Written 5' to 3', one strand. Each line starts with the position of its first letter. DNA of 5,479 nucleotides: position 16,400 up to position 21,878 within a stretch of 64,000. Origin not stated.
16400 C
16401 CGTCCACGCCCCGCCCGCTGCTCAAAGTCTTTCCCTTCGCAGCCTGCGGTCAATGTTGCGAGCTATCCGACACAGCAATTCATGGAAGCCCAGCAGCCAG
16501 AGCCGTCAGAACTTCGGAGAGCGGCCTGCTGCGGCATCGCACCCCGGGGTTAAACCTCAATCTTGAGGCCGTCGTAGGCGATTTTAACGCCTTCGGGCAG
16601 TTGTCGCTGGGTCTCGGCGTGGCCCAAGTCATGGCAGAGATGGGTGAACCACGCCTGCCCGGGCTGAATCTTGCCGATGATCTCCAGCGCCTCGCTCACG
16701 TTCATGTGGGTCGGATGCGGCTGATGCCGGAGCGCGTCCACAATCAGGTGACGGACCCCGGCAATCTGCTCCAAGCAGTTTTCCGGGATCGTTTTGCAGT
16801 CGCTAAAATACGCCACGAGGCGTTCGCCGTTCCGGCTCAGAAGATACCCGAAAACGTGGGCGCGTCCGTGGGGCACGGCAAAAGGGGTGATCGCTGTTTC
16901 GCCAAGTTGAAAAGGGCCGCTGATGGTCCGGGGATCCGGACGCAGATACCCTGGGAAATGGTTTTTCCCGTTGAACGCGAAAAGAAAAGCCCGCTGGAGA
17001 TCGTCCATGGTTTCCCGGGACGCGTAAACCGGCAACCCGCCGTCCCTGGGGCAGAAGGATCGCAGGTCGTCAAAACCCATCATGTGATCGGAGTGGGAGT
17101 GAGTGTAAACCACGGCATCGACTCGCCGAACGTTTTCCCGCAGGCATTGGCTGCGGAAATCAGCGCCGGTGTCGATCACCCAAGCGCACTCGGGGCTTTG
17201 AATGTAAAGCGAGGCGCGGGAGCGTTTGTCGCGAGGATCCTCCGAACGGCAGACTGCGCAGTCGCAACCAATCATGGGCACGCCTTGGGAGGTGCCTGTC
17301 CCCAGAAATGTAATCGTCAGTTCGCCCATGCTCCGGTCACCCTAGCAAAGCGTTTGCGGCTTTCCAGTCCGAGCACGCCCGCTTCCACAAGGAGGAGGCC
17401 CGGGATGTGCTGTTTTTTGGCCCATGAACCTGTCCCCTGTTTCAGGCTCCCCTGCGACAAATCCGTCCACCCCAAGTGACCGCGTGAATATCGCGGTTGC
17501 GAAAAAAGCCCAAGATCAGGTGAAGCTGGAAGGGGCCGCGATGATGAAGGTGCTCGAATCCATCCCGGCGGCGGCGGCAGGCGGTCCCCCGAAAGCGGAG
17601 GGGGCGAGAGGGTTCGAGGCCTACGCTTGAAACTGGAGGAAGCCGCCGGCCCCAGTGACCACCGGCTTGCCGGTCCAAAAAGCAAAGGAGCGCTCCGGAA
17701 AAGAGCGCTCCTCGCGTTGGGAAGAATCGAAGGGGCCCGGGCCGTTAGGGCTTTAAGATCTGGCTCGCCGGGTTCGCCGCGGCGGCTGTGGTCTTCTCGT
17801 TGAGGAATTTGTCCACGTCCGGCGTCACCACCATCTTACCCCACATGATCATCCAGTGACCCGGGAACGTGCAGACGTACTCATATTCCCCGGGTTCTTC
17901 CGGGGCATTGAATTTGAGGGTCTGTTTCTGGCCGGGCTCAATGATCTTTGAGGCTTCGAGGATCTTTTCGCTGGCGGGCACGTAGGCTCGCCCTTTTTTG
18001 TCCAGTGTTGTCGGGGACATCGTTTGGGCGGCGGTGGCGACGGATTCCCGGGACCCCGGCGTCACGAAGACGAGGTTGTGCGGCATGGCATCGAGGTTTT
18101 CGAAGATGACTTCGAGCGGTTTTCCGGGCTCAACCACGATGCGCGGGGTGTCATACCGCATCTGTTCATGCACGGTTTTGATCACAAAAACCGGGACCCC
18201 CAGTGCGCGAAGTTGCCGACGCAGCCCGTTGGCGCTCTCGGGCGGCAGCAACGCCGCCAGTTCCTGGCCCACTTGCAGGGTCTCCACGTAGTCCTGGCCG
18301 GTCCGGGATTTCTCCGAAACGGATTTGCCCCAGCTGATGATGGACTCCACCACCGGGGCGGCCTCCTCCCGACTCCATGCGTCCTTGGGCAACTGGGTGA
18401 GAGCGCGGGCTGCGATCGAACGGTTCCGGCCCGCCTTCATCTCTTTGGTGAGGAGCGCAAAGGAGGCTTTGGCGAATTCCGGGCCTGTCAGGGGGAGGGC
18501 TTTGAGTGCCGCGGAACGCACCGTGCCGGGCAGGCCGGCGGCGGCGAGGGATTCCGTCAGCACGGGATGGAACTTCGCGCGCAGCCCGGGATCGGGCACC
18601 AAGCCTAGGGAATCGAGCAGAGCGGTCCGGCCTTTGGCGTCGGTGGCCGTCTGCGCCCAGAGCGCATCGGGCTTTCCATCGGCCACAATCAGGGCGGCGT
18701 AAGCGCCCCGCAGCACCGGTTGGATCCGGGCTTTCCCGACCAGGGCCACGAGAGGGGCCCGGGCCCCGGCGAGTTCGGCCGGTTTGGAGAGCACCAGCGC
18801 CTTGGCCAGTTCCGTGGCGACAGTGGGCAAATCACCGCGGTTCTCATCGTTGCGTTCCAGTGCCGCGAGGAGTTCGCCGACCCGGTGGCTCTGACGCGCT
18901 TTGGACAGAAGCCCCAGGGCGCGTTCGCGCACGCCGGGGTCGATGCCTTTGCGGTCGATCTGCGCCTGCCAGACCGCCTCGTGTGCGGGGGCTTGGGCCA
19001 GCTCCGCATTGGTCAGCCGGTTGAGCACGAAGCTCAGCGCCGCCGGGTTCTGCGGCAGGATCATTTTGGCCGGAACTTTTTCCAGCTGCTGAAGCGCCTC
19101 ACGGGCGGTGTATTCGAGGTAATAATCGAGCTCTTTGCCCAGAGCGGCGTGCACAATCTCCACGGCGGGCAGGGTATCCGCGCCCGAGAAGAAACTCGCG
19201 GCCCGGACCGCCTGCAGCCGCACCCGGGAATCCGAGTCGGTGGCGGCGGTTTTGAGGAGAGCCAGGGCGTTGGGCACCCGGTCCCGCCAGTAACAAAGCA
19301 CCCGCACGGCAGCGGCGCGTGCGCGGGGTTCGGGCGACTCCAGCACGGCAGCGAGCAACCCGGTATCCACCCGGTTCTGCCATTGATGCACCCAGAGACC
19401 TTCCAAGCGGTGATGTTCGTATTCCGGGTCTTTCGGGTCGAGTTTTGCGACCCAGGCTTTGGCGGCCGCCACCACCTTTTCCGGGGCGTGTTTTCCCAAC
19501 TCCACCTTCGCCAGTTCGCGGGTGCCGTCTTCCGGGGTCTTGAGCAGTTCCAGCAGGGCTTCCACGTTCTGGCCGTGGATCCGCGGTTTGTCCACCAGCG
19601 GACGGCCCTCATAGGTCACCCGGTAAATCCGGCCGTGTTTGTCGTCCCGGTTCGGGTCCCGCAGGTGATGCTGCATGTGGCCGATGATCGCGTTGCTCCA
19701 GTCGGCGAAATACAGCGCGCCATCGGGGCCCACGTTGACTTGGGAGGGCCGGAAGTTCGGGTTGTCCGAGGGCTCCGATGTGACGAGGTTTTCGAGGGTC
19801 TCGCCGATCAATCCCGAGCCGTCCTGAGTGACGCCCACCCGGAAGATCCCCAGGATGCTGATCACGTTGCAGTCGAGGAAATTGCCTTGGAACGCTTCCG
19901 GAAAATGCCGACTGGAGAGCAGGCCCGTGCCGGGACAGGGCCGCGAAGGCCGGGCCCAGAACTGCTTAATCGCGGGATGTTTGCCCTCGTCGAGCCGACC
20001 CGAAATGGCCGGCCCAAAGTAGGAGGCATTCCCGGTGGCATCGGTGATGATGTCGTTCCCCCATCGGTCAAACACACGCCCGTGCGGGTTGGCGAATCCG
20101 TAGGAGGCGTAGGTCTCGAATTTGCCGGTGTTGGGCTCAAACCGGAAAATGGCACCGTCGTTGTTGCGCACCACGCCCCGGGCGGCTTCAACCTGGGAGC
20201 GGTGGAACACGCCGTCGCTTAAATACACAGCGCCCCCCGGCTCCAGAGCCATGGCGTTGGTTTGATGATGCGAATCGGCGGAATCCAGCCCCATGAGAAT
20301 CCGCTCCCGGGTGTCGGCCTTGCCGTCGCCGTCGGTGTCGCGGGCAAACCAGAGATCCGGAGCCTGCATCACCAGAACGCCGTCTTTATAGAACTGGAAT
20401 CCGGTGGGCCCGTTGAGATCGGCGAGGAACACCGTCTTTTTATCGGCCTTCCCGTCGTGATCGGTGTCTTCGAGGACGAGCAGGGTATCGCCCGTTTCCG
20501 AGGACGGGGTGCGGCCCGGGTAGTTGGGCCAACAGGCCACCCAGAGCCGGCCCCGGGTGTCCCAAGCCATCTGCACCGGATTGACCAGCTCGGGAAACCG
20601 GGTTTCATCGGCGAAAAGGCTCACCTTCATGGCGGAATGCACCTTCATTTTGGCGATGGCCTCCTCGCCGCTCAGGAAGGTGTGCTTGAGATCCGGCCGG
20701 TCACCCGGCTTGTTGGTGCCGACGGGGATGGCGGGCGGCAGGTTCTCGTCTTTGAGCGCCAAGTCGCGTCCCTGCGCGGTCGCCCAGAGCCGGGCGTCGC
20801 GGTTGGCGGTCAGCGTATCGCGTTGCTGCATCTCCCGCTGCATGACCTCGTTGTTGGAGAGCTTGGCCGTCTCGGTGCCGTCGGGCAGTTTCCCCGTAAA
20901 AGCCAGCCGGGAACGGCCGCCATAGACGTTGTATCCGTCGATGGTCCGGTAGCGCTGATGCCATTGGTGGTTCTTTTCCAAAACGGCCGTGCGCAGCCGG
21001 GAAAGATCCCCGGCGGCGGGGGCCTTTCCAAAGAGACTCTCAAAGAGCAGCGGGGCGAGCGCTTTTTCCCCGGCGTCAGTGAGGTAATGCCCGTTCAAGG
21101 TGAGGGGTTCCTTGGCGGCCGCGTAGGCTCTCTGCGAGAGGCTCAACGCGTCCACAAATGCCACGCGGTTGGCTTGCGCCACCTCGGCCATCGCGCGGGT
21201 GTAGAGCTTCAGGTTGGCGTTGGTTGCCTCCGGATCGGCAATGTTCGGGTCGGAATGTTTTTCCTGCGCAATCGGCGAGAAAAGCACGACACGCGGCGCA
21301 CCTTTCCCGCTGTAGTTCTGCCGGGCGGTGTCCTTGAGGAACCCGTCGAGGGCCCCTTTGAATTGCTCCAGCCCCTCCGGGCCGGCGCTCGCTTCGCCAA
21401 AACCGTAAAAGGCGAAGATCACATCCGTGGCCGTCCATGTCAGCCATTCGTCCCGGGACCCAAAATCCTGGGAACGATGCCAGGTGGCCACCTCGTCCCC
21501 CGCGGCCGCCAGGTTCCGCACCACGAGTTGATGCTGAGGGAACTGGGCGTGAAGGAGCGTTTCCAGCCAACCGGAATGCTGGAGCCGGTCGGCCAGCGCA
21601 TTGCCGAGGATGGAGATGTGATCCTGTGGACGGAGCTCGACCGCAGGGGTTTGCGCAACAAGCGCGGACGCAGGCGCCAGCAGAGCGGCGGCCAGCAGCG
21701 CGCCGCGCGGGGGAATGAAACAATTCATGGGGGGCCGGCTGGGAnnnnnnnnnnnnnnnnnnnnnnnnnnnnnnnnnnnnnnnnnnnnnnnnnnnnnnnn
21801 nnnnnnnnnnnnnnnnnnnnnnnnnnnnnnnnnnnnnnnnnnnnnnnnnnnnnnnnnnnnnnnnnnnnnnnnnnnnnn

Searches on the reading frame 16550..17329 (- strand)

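Call 17: search_protein_families(library=pfam, proteins=[window:16550-17329:-], max_evalue=0.001)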
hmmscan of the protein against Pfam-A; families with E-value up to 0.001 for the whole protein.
window:16550-17329:- (259 aa): 2 families
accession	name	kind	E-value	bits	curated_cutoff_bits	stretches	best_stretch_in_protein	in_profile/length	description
PF12706.13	Lactamase_B_2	-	8.3e-36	123.9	27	1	51-230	4-199/200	Beta-lactamase superfamily domain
PF00753.33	Lactamase_B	-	1.5e-09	38.5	22.7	1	38-160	6-134/196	Metallo-beta-lactamase superfamily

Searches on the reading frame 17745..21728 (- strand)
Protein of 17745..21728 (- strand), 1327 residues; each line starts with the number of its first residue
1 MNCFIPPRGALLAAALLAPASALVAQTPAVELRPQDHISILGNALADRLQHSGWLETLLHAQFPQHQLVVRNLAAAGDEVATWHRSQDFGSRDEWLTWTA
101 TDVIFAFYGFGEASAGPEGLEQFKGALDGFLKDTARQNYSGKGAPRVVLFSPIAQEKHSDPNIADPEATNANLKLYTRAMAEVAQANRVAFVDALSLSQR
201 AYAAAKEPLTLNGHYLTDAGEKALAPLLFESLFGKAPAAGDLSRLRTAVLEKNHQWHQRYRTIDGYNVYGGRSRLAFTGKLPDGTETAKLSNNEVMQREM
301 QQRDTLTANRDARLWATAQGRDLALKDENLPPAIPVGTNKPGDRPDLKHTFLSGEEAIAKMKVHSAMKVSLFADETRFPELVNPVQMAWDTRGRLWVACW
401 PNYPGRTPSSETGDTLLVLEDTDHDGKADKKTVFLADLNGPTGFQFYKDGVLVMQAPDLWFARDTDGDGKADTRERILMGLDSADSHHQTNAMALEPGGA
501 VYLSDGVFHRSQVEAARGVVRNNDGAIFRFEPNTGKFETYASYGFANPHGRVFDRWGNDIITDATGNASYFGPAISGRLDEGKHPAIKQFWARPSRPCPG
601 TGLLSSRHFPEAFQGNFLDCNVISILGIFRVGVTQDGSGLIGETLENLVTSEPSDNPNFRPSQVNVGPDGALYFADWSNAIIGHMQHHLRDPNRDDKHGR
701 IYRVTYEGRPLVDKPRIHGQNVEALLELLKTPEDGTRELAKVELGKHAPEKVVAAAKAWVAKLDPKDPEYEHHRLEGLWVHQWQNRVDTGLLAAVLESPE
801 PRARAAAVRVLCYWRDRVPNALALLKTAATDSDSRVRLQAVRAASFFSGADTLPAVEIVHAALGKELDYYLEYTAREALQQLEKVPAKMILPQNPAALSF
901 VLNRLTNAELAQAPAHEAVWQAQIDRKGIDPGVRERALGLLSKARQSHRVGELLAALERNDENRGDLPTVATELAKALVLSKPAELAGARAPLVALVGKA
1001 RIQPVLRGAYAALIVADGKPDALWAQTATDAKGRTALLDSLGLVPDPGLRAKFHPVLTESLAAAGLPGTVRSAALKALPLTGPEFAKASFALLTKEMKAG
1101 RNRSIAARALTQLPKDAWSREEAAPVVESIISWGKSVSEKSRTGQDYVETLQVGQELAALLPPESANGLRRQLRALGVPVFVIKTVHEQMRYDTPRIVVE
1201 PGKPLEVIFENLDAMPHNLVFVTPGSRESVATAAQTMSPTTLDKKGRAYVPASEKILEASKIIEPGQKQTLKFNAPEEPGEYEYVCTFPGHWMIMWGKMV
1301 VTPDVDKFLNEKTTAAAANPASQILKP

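Call 43: search_protein_families(library=pfam, proteins=[window:17745-21728:-], max_evalue=0.01)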
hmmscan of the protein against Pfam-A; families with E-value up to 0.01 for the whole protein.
window:17745-21728:- (1327 aa): 5 families
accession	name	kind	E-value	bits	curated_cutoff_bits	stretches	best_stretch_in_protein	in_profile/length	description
PF23500.1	DUF7133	-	2.4e-69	234.9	27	1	354-707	2-384/385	Domain of unknown function (DUF7133)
PF00127.26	Copper-bind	-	1.4e-13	51.5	21.2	1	1186-1301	8-98/99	Copper binding proteins, plastocyanin/azurin family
PF13646.12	HEAT_2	-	1.3e-09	38.6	27.7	1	791-879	4-87/88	HEAT repeats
PF13473.12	Cupredoxin_1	-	2.5e-08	34.3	27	1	1183-1301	23-104/104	Cupredoxin-like domain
PF13472.12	Lipase_GDSL_2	-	1.8e-05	25.8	32.9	1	52-220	20-175/178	GDSL-like Lipase/Acylhydrolase family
